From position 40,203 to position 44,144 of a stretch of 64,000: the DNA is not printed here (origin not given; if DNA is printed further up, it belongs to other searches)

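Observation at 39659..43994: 1213-aa metallophosphoesterase-NACHT-HD protein with a small TM partner: candidate undescribed STAND defence system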

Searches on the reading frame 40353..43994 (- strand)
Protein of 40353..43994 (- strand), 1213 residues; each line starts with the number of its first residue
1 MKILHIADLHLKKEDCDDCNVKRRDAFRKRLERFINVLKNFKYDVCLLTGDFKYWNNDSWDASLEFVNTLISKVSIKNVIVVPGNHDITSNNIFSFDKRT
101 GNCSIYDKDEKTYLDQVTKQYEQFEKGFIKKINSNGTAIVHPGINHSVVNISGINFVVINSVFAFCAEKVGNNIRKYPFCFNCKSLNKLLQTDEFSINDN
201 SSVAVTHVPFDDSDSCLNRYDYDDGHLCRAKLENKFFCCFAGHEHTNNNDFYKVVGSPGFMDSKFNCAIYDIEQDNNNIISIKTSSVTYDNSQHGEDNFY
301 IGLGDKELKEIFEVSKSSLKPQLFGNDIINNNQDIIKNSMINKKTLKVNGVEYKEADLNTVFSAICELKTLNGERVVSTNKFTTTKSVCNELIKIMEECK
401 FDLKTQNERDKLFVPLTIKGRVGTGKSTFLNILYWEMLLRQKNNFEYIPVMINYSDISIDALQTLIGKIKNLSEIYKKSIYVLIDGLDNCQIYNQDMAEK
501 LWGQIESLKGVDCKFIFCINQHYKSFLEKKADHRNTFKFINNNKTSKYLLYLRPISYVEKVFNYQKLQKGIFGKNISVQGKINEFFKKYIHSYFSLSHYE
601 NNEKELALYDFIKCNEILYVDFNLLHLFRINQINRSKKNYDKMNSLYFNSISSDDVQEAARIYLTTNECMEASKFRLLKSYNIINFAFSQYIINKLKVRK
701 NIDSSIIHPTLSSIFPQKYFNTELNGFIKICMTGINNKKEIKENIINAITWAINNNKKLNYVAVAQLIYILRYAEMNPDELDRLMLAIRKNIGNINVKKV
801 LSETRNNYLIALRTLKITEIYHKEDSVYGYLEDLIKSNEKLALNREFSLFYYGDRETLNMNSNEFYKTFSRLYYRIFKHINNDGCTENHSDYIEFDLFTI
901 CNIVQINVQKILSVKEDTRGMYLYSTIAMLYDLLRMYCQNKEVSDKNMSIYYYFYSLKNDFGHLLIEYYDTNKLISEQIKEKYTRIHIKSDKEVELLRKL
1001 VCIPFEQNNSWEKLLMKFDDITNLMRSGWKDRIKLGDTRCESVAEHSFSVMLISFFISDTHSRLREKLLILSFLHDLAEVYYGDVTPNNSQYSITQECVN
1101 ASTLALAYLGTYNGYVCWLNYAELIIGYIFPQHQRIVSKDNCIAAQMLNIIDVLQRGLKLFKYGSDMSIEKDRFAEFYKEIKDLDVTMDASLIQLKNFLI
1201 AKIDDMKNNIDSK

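Call 3: search_protein_families(library=pfam, proteins=[window:40353-43994:-], max_evalue=0.1)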
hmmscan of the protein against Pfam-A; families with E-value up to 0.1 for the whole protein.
window:40353-43994:- (1213 aa): 6 families
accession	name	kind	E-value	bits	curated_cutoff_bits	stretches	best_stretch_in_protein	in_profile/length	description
PF00149.33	Metallophos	-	2.3e-13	51.5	21.5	1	1-246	1-190/191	Calcineurin-like phosphoesterase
PF13023.12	HD_3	-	8.8e-10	39.2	22.5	1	1025-1090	8-72/165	HD domain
PF12850.12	Metallophos_2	-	1.6e-05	25.4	27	1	1-109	1-81/154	Calcineurin-like phosphoesterase superfamily domain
PF01966.28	HD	-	0.00026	21.7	22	1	1043-1156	1-115/116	HD domain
PF24883.2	NPHP3_N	-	0.007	17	24.8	0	465-516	112-160/164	Nephrocystin 3, N-terminal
PF25199.1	nSTAND_NTPase5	-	0.019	15.2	34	1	396-491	25-109/145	Novel STAND NTPase 5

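Call 4: search_protein_families(library=padloc, proteins=[window:40353-43994:-], max_evalue=0.1)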
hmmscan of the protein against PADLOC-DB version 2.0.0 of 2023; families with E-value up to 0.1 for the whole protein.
window:40353-43994:- (1213 aa): 1 family
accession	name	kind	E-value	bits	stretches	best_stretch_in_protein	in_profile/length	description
PDLC04908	PDC-S10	-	0.00062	17.1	1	41-92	28-76/223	-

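Call 5: search_protein_families(library=ncbifam, proteins=[window:40353-43994:-], max_evalue=0.1)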
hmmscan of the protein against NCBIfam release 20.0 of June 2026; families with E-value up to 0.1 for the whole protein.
window:40353-43994:- (1213 aa): 4 families
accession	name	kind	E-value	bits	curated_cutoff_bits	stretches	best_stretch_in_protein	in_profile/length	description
NF053862.1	DS9_1_antiphage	equivalog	3.9e-09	35.9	420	1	2-136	195-329/486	anti-phage phosphoesterase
TIGR00619.1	sbcd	subfamily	1.7e-06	28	77.65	1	1-89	1-88/252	exonuclease subunit SbcD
TIGR04123.1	P_estr_lig_assc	hypoth_equivalog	8e-05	22.1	150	1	2-90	22-111/207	ligase-associated DNA damage response endonuclease PdeM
NF041754.1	sbcd_Bac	equivalog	0.0051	16.1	750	1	1-88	1-87/390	exonuclease subunit SbcD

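Call 6: find_homologous_proteins(query=window:40353-43994:-)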
Query window:40353-43994:- (1213 aa): 6 proteins with E <= 0.001 among 8000 candidates.
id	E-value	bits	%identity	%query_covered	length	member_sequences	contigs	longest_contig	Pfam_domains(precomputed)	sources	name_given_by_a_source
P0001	0.0e+0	1628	100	60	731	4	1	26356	PF13023.13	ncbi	-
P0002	0.0e+0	1609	62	99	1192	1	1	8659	PF13023.13,PF00149.34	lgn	-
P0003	0.0e+0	1609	61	100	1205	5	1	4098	PF13023.13,PF00149.34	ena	-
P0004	0.0e+0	1551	60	100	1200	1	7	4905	PF13023.13,PF00149.34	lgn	-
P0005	0.0e+0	1198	49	99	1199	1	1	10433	PF12917.14,PF12850.13,PF13023.13,PF00149.34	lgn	-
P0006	8.6e-267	907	41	100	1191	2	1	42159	PF12850.13,PF13023.13,PF00149.34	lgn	-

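Call 9: find_encoding_contigs(protein=P0006, flank=10000, max_places=4)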
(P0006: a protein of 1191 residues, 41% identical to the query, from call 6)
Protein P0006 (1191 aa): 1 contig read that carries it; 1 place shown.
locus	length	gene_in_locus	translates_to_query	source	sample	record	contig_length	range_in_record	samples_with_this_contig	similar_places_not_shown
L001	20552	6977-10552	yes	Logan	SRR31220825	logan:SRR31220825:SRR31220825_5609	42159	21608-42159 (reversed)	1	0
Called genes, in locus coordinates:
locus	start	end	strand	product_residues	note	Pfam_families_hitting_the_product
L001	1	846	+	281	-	?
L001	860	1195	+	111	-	-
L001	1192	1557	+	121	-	-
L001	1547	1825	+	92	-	PF18454:Mtd_N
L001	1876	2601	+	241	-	-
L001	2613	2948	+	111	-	PF18454:Mtd_N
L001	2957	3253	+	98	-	-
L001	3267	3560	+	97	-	-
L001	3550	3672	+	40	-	-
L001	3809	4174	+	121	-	PF00239:Resolvase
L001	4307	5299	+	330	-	PF07508:Recombinase, PF13408:Zn_ribbon_recom (weak)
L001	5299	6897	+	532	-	PF00239:Resolvase, PF07508:Recombinase, PF13408:Zn_ribbon_recom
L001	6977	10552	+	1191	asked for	PF00149:Metallophos, PF12850:Metallophos_2 (faint), PF13023:HD_3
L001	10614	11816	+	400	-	PF14022:DUF4238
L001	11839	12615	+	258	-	-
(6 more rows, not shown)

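Call 10: find_encoding_contigs(protein=P0005, flank=10000, max_places=4)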
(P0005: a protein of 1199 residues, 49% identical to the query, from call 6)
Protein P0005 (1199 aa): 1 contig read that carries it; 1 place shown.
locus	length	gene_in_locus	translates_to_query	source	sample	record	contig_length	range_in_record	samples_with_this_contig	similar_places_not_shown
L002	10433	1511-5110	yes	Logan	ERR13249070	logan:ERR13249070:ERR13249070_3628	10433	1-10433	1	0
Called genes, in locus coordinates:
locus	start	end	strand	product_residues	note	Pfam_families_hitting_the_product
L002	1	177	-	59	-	?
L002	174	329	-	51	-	-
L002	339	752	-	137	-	PF23864:DUF7222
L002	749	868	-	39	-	-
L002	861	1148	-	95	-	-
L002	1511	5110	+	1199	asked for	PF00149:Metallophos, PF12850:Metallophos_2 (faint), PF12917:YfbR-like (faint), PF13023:HD_3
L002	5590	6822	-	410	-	PF14659:Phage_int_SAM_3, PF22022:Phage_int_M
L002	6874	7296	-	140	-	PF01381:HTH_3, PF12844:HTH_19, PF13560:HTH_31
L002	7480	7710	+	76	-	-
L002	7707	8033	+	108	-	-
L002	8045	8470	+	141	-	PF25869:3HB_CusB (faint)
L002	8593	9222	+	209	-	-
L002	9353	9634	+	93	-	-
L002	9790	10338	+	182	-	-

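Call 11: find_encoding_contigs(protein=P0002, flank=10000, max_places=4)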
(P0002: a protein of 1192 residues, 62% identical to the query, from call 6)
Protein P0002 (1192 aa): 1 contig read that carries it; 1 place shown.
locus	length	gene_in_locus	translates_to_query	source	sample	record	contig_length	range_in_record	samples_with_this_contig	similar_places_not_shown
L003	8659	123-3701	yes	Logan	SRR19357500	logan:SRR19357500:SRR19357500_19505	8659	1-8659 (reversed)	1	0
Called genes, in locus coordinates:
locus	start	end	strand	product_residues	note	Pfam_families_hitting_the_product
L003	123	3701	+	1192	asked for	PF00149:Metallophos, PF13023:HD_3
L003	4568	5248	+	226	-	-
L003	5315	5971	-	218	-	PF11611:DUF4352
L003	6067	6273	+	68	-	PF01381:HTH_3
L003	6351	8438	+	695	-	PF16126:DUF4838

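Call 13: find_encoding_contigs(protein=P0004, flank=10000, max_places=8)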
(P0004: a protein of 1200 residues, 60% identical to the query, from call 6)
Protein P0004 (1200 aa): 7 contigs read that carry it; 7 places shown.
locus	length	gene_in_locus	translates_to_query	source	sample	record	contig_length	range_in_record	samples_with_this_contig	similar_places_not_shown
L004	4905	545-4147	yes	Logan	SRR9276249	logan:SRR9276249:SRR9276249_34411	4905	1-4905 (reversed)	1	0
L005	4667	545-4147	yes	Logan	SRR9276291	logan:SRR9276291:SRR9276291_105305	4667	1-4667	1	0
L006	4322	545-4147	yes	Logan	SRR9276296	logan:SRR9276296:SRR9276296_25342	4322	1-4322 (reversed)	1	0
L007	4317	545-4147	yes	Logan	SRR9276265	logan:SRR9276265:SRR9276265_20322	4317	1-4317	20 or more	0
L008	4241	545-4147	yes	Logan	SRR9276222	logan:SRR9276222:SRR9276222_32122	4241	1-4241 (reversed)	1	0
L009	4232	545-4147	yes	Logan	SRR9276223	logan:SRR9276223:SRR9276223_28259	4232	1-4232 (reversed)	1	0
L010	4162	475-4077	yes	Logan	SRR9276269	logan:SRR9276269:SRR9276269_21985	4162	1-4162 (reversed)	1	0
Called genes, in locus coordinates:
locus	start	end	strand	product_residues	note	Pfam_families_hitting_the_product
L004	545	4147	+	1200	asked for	PF00149:Metallophos, PF13023:HD_3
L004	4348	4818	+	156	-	PF01797:Y1_Tnp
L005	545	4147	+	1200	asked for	PF00149:Metallophos, PF13023:HD_3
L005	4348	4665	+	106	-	?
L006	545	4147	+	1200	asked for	PF00149:Metallophos, PF13023:HD_3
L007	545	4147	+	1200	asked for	PF00149:Metallophos, PF13023:HD_3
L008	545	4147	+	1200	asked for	PF00149:Metallophos, PF13023:HD_3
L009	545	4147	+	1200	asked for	PF00149:Metallophos, PF13023:HD_3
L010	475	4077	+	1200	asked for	PF00149:Metallophos, PF13023:HD_3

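Call 14: find_encoding_contigs(protein=P0003, flank=10000, max_places=6)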
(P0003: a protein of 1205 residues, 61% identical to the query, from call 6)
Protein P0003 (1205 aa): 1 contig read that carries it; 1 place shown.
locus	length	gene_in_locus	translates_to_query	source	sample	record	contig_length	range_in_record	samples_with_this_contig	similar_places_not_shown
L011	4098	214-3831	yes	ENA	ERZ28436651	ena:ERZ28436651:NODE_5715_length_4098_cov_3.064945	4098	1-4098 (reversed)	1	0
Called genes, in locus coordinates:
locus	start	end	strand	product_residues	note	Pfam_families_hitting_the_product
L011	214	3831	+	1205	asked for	PF00149:Metallophos, PF13023:HD_3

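Call 15: find_encoding_contigs(protein=P0001, flank=10000, max_places=4)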
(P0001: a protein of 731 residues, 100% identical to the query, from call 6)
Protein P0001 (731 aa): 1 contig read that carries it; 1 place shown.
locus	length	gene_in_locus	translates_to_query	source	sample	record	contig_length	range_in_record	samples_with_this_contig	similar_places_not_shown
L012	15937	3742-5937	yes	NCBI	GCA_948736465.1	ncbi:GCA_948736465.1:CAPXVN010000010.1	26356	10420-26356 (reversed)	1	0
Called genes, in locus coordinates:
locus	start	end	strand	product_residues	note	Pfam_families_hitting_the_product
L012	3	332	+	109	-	?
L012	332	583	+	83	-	-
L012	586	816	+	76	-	-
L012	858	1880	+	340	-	PF23343:REP_ORF2-G2P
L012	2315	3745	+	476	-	PF00149:Metallophos, PF12850:Metallophos_2 (faint)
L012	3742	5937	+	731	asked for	PF13023:HD_3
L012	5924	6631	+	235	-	-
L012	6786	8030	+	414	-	-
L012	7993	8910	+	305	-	PF01555:N6_N4_Mtase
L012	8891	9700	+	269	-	PF02086:MethyltransfD12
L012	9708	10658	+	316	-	-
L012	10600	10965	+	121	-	-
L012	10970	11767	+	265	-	-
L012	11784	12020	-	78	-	-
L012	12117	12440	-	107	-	-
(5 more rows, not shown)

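Call 26: search_solved_structures(query=A1, max_evalue=1)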
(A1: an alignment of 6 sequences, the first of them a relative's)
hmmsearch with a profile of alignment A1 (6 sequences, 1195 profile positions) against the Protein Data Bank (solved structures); distinct sequences matched with E-value up to 1: 18.
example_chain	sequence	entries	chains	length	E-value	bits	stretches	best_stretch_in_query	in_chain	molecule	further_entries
4dmb_A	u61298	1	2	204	2.6e-06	28.7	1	995-1075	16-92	HD domain-containing protein 2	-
4l1j_A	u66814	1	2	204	3.7e-06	28.2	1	995-1075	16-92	HD domain-containing protein 2 | HD domain-containing protein 2 (Phosphorylate)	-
5yox_A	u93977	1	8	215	7.9e-06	27.1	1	1003-1170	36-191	HD domain-containing protein YGL101W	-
3qg5_C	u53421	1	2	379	1.6e-05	26.1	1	1-84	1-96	Mre11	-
4l7e_A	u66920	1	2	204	3.9e-05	24.8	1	995-1075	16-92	HD domain-containing protein 2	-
2cqz_A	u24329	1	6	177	5.7e-05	24.3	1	1002-1102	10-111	177aa long hypothetical protein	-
4o24_A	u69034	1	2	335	6.6e-05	24.1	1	1-84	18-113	Exonuclease, putative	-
2q8u_A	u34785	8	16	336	6.7e-05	24.1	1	1-84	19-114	Exonuclease, putative | Nuclease SbcCD subunit D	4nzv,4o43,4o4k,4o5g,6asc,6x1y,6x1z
4l7w_A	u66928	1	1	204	7.9e-05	23.8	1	995-1075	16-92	HD domain-containing protein 2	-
3thn_A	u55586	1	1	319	0.00024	22.2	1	1-84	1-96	Exonuclease, putative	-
3tho_B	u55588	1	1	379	0.0003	21.9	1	1-84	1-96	Exonuclease, putative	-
1xx7_A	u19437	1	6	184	0.0012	19.9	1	997-1082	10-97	oxetanocin-like protein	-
1yoy_A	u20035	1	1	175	0.0039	18.2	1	996-1077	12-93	hypothetical protein AF1432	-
1ynb_A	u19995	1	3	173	0.008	17.2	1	997-1077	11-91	hypothetical protein AF1432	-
2paq_A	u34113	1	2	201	0.073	14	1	1020-1094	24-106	5'-deoxynucleotidase YfbR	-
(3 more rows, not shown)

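Call 39: search_dna_similar(query=window:40353-43994:-, collection=phages, mode=protein, max_evalue=0.001, max_rows=15)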
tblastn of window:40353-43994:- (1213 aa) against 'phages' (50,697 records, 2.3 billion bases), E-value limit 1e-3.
No match.

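Call 40: search_dna_similar(query=window:40353-43994:-, collection=plasmids, mode=protein, max_evalue=0.001, max_rows=15)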
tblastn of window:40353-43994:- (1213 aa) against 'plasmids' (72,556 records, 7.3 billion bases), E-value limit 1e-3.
No match.

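Call 41: search_protein_representatives(alignment_id=A1)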
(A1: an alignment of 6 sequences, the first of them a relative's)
Query: 6 sequences, 1195 profile positions. Proteins with E-value up to 0.001 (for the whole library): 1046; up to 1e-10: 98; up to 1e-30: 9. The best 150 are listed.
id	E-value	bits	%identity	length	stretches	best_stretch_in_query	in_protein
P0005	0.0e+00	1960.4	-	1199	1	1-1194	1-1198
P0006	0.0e+00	1828.8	-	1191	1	1-1194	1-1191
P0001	0.0e+00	1261.2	-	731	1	469-1194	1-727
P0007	7.3e-91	322.1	-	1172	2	3-545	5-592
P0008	5.4e-85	302.6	-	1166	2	2-545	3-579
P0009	3.2e-80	286.8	-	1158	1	2-1173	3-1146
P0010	3.0e-71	257.1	-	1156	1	3-1168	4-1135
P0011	5.2e-37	143.7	-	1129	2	1-957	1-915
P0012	2.0e-36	141.8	-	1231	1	49-1176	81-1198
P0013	1.1e-27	112.8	-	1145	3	59-550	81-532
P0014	1.9e-24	102.1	-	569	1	701-1178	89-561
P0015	2.1e-24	102.0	-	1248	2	563-1172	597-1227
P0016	6.8e-24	100.3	-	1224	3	566-1174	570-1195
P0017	4.7e-23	97.5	-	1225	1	55-1173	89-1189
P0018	1.0e-22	96.4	-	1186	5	772-896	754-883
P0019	1.3e-22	96.0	-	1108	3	993-1150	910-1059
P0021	3.4e-21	91.3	-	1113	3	715-890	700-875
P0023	7.3e-20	86.9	-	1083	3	997-1151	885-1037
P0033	8.5e-17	76.8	-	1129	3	999-1142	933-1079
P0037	5.3e-15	70.8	-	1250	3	568-1172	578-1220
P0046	3.4e-14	68.1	-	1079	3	980-1165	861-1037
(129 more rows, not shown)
